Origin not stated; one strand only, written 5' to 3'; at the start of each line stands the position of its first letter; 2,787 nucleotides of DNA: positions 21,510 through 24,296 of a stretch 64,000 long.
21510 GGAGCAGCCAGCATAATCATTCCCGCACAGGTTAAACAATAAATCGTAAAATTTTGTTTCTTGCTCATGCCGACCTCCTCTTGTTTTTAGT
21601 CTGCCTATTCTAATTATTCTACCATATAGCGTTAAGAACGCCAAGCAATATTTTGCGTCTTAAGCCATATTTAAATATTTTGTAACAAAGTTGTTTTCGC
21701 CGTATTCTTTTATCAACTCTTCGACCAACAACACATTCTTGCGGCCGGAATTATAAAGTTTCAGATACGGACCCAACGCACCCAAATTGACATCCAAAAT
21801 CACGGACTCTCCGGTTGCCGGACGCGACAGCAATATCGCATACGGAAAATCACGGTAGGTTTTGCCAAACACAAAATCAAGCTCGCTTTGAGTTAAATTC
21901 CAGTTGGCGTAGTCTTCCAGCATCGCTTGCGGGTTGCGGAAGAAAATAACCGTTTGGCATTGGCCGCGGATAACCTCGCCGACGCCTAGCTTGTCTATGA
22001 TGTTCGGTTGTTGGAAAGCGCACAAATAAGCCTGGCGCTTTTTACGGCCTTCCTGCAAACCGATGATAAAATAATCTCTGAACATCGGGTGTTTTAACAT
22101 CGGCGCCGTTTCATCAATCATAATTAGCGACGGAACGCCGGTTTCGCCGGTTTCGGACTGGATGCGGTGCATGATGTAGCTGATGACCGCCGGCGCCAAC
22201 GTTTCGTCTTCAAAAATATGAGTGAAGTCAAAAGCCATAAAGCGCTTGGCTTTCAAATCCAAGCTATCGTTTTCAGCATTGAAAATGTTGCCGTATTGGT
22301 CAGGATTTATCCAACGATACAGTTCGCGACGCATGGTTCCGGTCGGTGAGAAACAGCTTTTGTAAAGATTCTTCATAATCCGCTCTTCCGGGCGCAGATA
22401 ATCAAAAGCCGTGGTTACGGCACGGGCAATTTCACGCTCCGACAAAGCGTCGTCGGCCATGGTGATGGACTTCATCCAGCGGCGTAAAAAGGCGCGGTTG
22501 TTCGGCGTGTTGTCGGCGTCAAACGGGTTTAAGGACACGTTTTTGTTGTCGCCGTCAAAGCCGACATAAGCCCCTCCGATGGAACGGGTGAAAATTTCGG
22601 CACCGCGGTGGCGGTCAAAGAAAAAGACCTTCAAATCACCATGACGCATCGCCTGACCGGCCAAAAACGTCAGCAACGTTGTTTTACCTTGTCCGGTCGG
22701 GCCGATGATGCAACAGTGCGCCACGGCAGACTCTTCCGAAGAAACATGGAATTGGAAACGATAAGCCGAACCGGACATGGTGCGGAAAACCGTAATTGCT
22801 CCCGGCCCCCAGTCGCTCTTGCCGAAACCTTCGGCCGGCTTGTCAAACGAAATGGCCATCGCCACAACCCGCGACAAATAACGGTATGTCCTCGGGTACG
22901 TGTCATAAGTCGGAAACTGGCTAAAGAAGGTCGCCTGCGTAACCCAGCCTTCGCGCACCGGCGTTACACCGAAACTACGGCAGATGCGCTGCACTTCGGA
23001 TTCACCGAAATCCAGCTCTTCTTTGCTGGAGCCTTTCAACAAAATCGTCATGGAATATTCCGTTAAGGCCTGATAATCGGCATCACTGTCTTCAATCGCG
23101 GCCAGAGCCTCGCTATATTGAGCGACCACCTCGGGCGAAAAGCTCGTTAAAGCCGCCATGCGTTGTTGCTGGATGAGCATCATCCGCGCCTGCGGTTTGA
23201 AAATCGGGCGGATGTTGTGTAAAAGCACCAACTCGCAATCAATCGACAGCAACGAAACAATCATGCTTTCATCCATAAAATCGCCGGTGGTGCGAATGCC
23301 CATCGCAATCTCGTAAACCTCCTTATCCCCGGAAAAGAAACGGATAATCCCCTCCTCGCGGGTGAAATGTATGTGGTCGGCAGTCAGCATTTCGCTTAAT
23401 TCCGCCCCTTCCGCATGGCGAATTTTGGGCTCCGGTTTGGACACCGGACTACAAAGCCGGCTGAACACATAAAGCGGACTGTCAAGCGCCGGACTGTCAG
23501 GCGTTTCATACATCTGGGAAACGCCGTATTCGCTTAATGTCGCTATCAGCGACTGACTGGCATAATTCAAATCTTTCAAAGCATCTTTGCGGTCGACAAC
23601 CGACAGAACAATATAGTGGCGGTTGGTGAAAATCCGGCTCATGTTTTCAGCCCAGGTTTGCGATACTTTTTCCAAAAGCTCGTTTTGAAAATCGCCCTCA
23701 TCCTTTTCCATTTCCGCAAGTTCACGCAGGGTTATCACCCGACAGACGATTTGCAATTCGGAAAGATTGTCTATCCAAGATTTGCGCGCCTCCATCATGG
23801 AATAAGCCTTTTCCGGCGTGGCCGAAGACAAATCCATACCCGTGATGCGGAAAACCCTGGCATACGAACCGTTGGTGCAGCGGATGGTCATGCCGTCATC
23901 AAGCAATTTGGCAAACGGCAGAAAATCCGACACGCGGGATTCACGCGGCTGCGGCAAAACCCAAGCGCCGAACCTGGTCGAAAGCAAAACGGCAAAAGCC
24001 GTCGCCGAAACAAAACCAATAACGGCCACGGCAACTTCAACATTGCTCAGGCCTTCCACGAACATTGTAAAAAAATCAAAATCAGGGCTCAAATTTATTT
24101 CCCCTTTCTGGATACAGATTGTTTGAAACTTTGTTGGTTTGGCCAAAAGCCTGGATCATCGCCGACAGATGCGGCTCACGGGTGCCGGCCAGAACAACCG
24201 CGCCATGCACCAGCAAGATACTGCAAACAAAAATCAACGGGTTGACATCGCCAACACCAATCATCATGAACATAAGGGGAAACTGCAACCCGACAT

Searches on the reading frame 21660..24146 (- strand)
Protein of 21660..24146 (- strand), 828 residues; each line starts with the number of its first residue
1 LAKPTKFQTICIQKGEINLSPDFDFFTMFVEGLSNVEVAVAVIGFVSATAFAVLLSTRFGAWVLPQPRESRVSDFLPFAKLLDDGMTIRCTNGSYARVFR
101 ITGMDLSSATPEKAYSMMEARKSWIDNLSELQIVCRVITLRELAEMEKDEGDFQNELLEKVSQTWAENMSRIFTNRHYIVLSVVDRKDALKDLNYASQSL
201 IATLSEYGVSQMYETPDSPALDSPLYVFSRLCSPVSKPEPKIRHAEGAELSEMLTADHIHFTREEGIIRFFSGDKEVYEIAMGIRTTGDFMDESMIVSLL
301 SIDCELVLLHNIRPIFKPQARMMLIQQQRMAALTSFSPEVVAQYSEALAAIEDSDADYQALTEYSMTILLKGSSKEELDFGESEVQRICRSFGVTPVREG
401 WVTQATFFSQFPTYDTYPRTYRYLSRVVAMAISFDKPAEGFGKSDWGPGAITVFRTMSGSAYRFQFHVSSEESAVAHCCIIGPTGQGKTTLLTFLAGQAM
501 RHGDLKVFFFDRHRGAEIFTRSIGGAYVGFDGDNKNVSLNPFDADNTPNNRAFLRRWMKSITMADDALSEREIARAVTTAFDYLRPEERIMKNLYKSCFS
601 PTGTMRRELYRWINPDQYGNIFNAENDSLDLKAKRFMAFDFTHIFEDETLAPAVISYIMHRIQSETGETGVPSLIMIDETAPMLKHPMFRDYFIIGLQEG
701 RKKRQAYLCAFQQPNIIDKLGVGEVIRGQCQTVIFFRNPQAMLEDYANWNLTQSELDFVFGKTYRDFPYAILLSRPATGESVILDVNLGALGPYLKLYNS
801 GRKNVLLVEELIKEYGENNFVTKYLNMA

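Call 3: search_protein_families(library=pfam, proteins=[window:21660-24146:-], max_evalue=1)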
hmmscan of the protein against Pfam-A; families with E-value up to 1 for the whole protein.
window:21660-24146:- (828 aa): 15 families
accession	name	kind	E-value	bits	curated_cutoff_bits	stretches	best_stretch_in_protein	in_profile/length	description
PF03135.19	CagE_TrbE_VirB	-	8.7e-18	65.5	21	1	239-415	29-199/204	CagE, TrbE, VirB family, component of type IV transporter system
PF19044.6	P-loop_TraG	-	0.00016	20.9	25.8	1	611-691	190-270/413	TraG P-loop domain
PF20720.3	nSTAND3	-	0.00019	21.6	27.2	1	477-507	19-48/155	Novel STAND NTPase 3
PF01935.23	DUF87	-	0.00042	20.9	23.2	1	476-513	24-61/220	Helicase HerA, central domain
PF25199.1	nSTAND_NTPase5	-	0.00069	19.9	34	1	469-513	35-79/145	Novel STAND NTPase 5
PF01695.23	IstB_IS21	-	0.0024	17.9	24.1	1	479-512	96-128/238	IstB-like ATP binding protein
PF00005.33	ABC_tran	-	0.0067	17.5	25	1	478-503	14-40/137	ABC transporter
PF10412.15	TrwB_AAD_bind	-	0.0091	15.3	20.5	1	472-544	12-73/387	Type IV secretion-system coupling protein DNA-binding domain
PF13401.12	AAA_22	-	0.011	16.5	27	1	477-513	7-33/130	AAA domain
PF01580.24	FtsK_SpoIIIE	-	0.025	14.4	24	1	444-501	13-66/221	FtsK/SpoIIIE family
PF05729.18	NACHT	-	0.046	14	26.7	1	478-503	3-28/167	NACHT domain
PF00004.35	AAA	-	0.055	14.4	21.2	1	479-500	2-23/131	ATPase family associated with various cellular activities (AAA)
PF13476.12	AAA_23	-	0.13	13.3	27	1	479-495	23-39/201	AAA domain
PF13521.12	AAA_28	-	0.16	12.6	27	1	478-498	2-22/164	AAA domain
PF16575.11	CLP1_P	-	0.18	12.1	26.6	1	482-511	1-29/188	mRNA cleavage and polyadenylation factor CLP1 P-loop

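Call 66: search_solved_structures(query=window:21660-24146:-, max_evalue=0.00001)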
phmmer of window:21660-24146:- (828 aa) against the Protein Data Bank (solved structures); distinct sequences matched with E-value up to 0.00001: 3.
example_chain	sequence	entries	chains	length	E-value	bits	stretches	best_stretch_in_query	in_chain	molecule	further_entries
7o41_A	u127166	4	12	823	2.9e-42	148.1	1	191-790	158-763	TrwK protein | Type IV secretion system protein virB4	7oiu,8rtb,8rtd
7o43_A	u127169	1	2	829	3e-42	148.1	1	191-790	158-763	TrwK protein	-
7o42_A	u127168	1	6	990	6.3e-42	147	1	191-790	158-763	TrwK protein,Protein hcp1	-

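Call 79: search_dna_similar(query=window:21660-24146:-, collection=plasmids, mode=protein, max_evalue=1e-20, max_rows=30, rows=spread)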
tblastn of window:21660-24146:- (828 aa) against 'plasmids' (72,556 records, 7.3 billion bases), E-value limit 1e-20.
Records with a match: 3280; places in all: 3442; records where one place covers at least 80% of the query: 581.
Best place of each record, by identity: <60% 3280.
By first word of the organism name: Escherichia 734; Klebsiella 393; Agrobacterium 243; Rhizobium 220; Campylobacter 147; Salmonella 133; Sinorhizobium 124; Enterobacter 109; Xanthomonas 98; Citrobacter 93; and 170 more.
By predicted mobility (MOB-suite, as given by PLSDB): conjugative 2569; non-mobilizable 530; mobilizable 181.
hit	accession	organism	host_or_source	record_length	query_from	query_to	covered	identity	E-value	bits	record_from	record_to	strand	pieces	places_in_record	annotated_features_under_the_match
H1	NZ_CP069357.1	Microvirga sp. VF16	Vachellia farnesiana,Cell culture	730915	65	826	92%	38.6%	2e-166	542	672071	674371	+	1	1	hypothetical protein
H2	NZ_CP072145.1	Rhizobium sp. L51/94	Blueberry,cell culture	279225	58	817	92%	24.2%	6e-32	142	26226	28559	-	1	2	VirB4 family type IV secretion/conjugal transfer ATPase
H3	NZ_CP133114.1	Rhodopseudomonas sp. BAL398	Cell culture,surface waters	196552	46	821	94%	23.2%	3e-34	149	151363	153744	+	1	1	VirB4 family type IV secretion system protein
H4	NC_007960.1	Nitrobacter hamburgensis X14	-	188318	50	818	93%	23.0%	6e-34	149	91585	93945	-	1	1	VirB4 family type IV secretion system protein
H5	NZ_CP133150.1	Sinorhizobium chiapasense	Acaciella angustissima,cell culture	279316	181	817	77%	26.3%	2e-36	157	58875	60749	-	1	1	VirB4 family type IV secretion system protein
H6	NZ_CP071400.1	Rhizobium leguminosarum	lentil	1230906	187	817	76%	26.1%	6e-36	155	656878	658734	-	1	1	record has no annotation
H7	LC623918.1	uncultured bacterium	-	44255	69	818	91%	20.3%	5e-21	107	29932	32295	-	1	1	traE/tivB4: type IV secretion system protein VirB4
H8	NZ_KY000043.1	Rhizobium rhizogenes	-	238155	294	818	63%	28.3%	5e-30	136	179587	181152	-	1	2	virB4: type IV secretion/conjugal transfer ATPase VirB4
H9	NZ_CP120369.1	Sinorhizobium numidicum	Argyrolobium uniflorum,Cell culture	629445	294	824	64%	27.5%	9e-31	138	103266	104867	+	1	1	VirB4 family type IV secretion/conjugal transfer ATPase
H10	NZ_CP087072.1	Pseudosulfitobacter pseudonitzschiae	Mediolabrus comicus,The surface ...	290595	241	763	63%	27.6%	1e-33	147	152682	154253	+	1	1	type IV secretion system DNA-binding domain-containing protein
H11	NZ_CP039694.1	Agrobacterium larrymoorei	-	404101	295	824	64%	26.6%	2e-27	128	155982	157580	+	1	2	VirB4 family type IV secretion/conjugal transfer ATPase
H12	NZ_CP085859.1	Vibrio parahaemolyticus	shrimp pond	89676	274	814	65%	25.2%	6e-23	113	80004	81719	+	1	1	VirB3 family type IV secretion system protein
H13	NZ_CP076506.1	Campylobacter jejuni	Homo sapiens,stool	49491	238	814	70%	23.3%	2e-21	108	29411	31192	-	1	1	VirB4 family type IV secretion/conjugal transfer ATPase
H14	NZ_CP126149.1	Sagittula sp. MA-2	Cell culture,Coastal seawater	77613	293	808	62%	25.4%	2e-28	131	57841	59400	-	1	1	type IV secretion system protein B4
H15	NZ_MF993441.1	Klebsiella pneumoniae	Homo sapiens,cell culture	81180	268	757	59%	26.4%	7e-26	122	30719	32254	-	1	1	VirB4 family type IV secretion/conjugal transfer ATPase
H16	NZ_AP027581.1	Escherichia coli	-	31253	303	828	64%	24.4%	2e-27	127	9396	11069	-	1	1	VirB4 family type IV secretion/conjugal transfer ATPase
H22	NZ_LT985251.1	Escherichia coli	-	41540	442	818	46%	29.1%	4e-29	133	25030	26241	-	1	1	VirB4 family type IV secretion/conjugal transfer ATPase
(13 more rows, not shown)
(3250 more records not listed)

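Call 80: get_annotated_region(hit=H1, flank=14000)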
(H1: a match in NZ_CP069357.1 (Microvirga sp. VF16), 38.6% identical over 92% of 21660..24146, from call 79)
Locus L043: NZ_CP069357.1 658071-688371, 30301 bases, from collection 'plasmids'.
description: Microvirga sp. VF16 plasmid pMVF16-3, complete sequence
organism: Microvirga sp. VF16 (NCBI taxid 2807101)
taxonomy: Bacteria; Pseudomonadota; Alphaproteobacteria; Hyphomicrobiales; Methylobacteriaceae; Microvirga; Microvirga sp. VF16
host: -; source: Vachellia farnesiana,Cell culture; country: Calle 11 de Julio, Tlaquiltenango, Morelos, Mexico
typing (MOB-suite, as given by PLSDB): non-mobilizable
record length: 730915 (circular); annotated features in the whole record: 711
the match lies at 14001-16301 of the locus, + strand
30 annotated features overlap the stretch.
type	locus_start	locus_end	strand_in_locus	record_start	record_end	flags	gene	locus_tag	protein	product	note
CDS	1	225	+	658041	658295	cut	-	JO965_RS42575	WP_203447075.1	hypothetical protein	-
CDS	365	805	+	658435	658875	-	-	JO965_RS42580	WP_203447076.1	hypothetical protein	-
CDS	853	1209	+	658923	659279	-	-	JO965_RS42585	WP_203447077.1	hypothetical protein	-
CDS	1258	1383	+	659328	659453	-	-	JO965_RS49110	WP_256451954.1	hypothetical protein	-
CDS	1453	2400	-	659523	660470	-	-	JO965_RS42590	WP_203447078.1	hypothetical protein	-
CDS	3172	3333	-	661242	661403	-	-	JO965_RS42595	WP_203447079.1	hypothetical protein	-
CDS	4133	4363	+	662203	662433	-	-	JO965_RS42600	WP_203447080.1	hypothetical protein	-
CDS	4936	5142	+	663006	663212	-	-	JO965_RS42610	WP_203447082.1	hypothetical protein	-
CDS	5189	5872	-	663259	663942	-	-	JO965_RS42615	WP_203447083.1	GntR family transcriptional regulator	-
CDS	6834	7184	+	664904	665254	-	-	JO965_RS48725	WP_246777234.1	cell wall hydrolase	-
CDS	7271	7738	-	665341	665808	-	-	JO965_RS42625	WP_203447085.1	hypothetical protein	-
CDS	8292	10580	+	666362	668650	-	-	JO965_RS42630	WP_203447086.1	MobA/MobL family protein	-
CDS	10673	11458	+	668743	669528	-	-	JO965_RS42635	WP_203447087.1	hypothetical protein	-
CDS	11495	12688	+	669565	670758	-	-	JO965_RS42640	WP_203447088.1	DnaB-like helicase C-terminal domain-containing protein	GO:0006260 - DNA replication [Evidence IEA]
CDS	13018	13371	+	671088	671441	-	-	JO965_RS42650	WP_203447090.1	TrbC/VirB2 family protein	-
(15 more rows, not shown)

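Call 82: search_protein_families(library=pfam, proteins=[L043:16351-17172:+, L043:17216-17902:+, L043:17932-19218:+, L043:13018-13371:+], max_evalue=1)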
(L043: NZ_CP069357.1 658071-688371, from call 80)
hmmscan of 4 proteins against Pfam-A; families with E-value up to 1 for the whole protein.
L043:16351-17172:+ (273 aa): 6 families
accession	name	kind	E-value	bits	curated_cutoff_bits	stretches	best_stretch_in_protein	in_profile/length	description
PF11114.13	Minor_capsid_2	-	0.042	14.4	27.7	1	206-261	2-57/113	Minor capsid protein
PF12977.12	DUF3861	-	0.046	14.4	27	1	206-249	28-71/90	Domain of Unknown Function with PDB structure (DUF3861)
PF20070.4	DUF6466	-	0.05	14.5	25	1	203-269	14-80/146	Family of unknown function (DUF6466)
PF12041.13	DELLA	-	0.14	12.5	23.8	1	53-99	16-64/69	Transcriptional regulator DELLA protein N terminal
PF07996.16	T4SS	-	0.17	12.6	24.7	0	37-238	1-168/197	Type IV secretion system proteins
PF10046.14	BLOC1_2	-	0.62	10.9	33.4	0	47-80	51-84/96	Biogenesis of lysosome-related organelles complex-1 subunit 2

L043:17216-17902:+ (228 aa): 2 families
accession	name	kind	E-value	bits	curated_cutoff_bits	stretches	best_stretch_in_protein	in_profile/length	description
PF15125.11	TMEM238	-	0.077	13.6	27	1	9-61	10-59/64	TMEM238 protein family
PF00122.25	E1-E2_ATPase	-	0.67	9.9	28.1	0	2-60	112-163/181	E1-E2 ATPase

L043:17932-19218:+ (428 aa): 3 families
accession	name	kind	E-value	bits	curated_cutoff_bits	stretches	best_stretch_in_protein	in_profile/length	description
PF10157.14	BORCS6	-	0.036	14.7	35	0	65-110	55-100/101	BLOC-1-related complex sub-unit 6 C-terminal helix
PF25610.1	HR1_TOCA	-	0.28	11.9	27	0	366-409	34-77/90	TOCA family HR1 domain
PF05911.16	FPP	-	0.3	9.7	40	1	247-406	500-654/871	Filament-like plant protein, long coiled-coil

L043:13018-13371:+ (117 aa): 2 families
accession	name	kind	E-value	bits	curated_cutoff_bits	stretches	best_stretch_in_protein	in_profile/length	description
PF04956.18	TrbC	-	2.2e-07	31.4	27.9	1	8-93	10-97/98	TrbC/VIRB2 pilin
PF20990.2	DUF2207_C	-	0.15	12.1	33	1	28-100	124-194/247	Predicted membrane protein (DUF2207) C-terminal domain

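Call 93: get_annotated_region(hit=H8, flank=4000)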
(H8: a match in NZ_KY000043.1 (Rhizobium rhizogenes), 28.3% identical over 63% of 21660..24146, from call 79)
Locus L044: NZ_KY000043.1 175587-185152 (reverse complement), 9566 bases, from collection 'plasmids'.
description: Rhizobium rhizogenes strain CFBP1905 plasmid pTi_CFBP1905, complete sequence
organism: Rhizobium rhizogenes (NCBI taxid 359)
taxonomy: Bacteria; Pseudomonadota; Alphaproteobacteria; Hyphomicrobiales; Rhizobiaceae; Rhizobium; Rhizobium rhizogenes
host: -; source: -; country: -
typing (MOB-suite, as given by PLSDB): non-mobilizable; replicon rep_cluster_490; mating-pair formation MPF_T
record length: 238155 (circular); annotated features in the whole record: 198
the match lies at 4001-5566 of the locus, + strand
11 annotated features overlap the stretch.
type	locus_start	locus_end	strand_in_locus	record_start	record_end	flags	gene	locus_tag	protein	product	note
CDS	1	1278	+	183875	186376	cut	virA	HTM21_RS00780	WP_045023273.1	two-component system sensor kinase VirA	-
CDS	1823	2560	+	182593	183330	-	-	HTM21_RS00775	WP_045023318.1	type IV secretion system lytic transglycosylase VirB1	-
CDS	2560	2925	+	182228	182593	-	virB2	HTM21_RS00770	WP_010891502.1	pilin major subunit VirB2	-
CDS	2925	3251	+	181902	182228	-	-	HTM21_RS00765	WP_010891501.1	type IV secretion system protein VirB3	-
CDS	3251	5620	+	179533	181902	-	virB4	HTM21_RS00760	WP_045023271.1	type IV secretion/conjugal transfer ATPase VirB4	-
CDS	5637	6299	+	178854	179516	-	virB5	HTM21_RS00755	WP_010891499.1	pilin minor subunit VirB5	-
CDS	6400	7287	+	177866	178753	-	-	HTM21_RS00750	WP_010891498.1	type IV secretion system protein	-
CDS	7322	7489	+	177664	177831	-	-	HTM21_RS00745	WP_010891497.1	type IV secretion system lipoprotein VirB7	-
CDS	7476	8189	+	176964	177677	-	-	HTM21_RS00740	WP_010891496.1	type IV secretion system protein VirB8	-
CDS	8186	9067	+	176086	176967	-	virB9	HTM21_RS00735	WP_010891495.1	P-type conjugative transfer protein VirB9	-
CDS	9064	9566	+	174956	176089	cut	virB10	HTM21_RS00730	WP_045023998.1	type IV secretion system protein VirB10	-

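Call 94: get_annotated_region(hit=H16, flank=4000)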
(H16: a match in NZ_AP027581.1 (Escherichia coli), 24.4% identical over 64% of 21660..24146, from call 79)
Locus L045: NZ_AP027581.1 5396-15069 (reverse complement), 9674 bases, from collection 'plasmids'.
description: Escherichia coli strain LR-62-2 plasmid pLR-62-2_5, complete sequence
organism: Escherichia coli (NCBI taxid 562)
taxonomy: Bacteria; Pseudomonadota; Gammaproteobacteria; Enterobacterales; Enterobacteriaceae; Escherichia; Escherichia coli
host: -; source: -; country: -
typing (MOB-suite, as given by PLSDB): conjugative; replicon IncX4; relaxase MOBP; mating-pair formation MPF_T
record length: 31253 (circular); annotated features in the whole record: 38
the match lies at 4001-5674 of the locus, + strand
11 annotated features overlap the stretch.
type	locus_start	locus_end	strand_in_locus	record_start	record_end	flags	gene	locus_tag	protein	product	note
CDS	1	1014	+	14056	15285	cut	taxC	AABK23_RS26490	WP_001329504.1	DNA relaxase/nickase TaxC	-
CDS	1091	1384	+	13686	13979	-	-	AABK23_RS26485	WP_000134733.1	sigma factor-like helix-turn-helix DNA-binding protein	GO:0006352 - DNA-templated transcription initiation [Evidence IEA]; GO:0006355 - regulation of DNA-templated ...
CDS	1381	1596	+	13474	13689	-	-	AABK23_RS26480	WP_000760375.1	EexN family lipoprotein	-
CDS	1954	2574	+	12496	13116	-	-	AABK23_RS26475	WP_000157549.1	lytic transglycosylase domain-containing protein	-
CDS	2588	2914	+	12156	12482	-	-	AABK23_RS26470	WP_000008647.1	TrbC/VirB2 family protein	-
CDS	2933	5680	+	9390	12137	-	-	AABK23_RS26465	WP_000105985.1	VirB4 family type IV secretion/conjugal transfer ATPase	-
CDS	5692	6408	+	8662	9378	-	-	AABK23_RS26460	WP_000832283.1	type IV secretion system protein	-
CDS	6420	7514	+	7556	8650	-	-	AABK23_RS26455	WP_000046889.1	type IV secretion system protein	GO:0030255 - protein secretion by the type IV secretion system [Evidence IEA]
CDS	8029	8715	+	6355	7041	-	-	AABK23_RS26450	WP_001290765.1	type IV secretion system protein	-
CDS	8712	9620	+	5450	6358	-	virB9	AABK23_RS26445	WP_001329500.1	P-type conjugative transfer protein VirB9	-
CDS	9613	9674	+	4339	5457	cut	virB10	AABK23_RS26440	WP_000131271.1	VirB10/TraB/TrbI family type IV secretion system protein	-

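Call 95: get_annotated_region(hit=H3, flank=4000)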
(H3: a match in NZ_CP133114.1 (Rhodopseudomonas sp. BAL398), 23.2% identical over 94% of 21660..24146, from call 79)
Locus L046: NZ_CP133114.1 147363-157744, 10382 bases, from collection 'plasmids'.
description: Rhodopseudomonas sp. BAL398 plasmid pBAL398.3
organism: Rhodopseudomonas sp. BAL398 (NCBI taxid 3034676)
taxonomy: Bacteria; Pseudomonadota; Alphaproteobacteria; Hyphomicrobiales; Nitrobacteraceae; Rhodopseudomonas; Rhodopseudomonas sp. BAL398
host: -; source: Cell culture,surface waters; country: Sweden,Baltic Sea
typing (MOB-suite, as given by PLSDB): conjugative; replicon rep_cluster_470; relaxase MOBP; mating-pair formation MPF_T
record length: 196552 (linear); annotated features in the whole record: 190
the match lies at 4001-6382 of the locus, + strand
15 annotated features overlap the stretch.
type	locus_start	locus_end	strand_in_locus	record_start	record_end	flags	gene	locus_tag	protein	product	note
CDS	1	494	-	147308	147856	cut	-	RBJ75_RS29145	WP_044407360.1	hypothetical protein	-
CDS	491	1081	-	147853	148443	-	-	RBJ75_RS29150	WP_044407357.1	thermonuclease family protein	-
CDS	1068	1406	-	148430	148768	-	-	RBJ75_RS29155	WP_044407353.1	single-stranded DNA-binding protein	-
CDS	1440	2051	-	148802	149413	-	-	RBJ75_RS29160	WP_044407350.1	succinoglycan biosynthesis protein exoi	-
CDS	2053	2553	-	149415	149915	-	-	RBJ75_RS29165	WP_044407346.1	hypothetical protein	-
CDS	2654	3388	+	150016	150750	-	-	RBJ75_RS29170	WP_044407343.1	lytic transglycosylase domain-containing protein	-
CDS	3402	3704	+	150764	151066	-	-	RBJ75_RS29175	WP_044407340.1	TrbC/VirB2 family protein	-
CDS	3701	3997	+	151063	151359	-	-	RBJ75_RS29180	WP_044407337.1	VirB3 family type IV secretion system protein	-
CDS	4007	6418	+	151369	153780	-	-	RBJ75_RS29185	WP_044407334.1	VirB4 family type IV secretion system protein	-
CDS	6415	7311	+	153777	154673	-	-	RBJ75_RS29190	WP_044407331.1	hypothetical protein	-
CDS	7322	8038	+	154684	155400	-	-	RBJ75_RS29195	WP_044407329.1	type IV secretion system protein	-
CDS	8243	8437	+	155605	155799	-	-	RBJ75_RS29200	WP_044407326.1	hypothetical protein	-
CDS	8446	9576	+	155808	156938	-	-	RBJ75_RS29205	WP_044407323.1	type IV secretion system protein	GO:0030255 - protein secretion by the type IV secretion system [Evidence IEA]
CDS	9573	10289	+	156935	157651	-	-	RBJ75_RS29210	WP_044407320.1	virB8 family protein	-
CDS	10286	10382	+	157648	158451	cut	virB9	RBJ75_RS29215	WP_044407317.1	P-type conjugative transfer protein VirB9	-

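Call 96: get_annotated_region(hit=H22, flank=3500)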
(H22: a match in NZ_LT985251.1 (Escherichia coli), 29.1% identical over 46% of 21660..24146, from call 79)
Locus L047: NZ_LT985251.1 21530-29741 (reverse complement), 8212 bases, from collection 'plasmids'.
description: Escherichia coli strain 502 plasmid RCS45_p, complete sequence
organism: Escherichia coli (NCBI taxid 562)
taxonomy: Bacteria; Pseudomonadota; Gammaproteobacteria; Enterobacterales; Enterobacteriaceae; Escherichia; Escherichia coli
host: -; source: -; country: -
typing (MOB-suite, as given by PLSDB): conjugative; replicon IncN; relaxase MOBF; mating-pair formation MPF_T
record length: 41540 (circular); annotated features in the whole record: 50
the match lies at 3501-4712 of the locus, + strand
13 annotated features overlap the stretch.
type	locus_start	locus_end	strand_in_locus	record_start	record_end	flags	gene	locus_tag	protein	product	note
CDS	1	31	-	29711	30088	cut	-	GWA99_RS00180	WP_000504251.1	hypothetical protein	-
CDS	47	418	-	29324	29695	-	-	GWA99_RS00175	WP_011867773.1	H-NS family nucleoid-associated regulatory protein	GO:0006355 - regulation of DNA-templated transcription [Evidence IEA]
CDS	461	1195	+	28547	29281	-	-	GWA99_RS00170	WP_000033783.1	lytic transglycosylase domain-containing protein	-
CDS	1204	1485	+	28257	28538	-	korA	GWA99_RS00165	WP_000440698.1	transcriptional repressor KorA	-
CDS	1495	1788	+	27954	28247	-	-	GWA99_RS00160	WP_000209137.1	TrbC/VirB2 family protein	-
CDS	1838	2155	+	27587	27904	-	-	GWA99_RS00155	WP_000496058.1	VirB3 family type IV secretion system protein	-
CDS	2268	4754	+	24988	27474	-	-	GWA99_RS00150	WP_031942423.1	VirB4 family type IV secretion/conjugal transfer ATPase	-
CDS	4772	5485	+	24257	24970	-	-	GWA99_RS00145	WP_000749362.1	type IV secretion system protein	-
CDS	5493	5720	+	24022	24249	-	eexN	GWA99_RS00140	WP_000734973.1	IncN-type entry exclusion lipoprotein EexN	-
CDS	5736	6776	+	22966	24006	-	-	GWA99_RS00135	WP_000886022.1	type IV secretion system protein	-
CDS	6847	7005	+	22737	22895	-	-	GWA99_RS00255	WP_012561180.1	hypothetical protein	-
CDS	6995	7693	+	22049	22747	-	-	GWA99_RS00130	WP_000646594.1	type IV secretion system protein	-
CDS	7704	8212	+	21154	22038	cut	-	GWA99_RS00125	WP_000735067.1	TrbG/VirB9 family P-type conjugative transfer protein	-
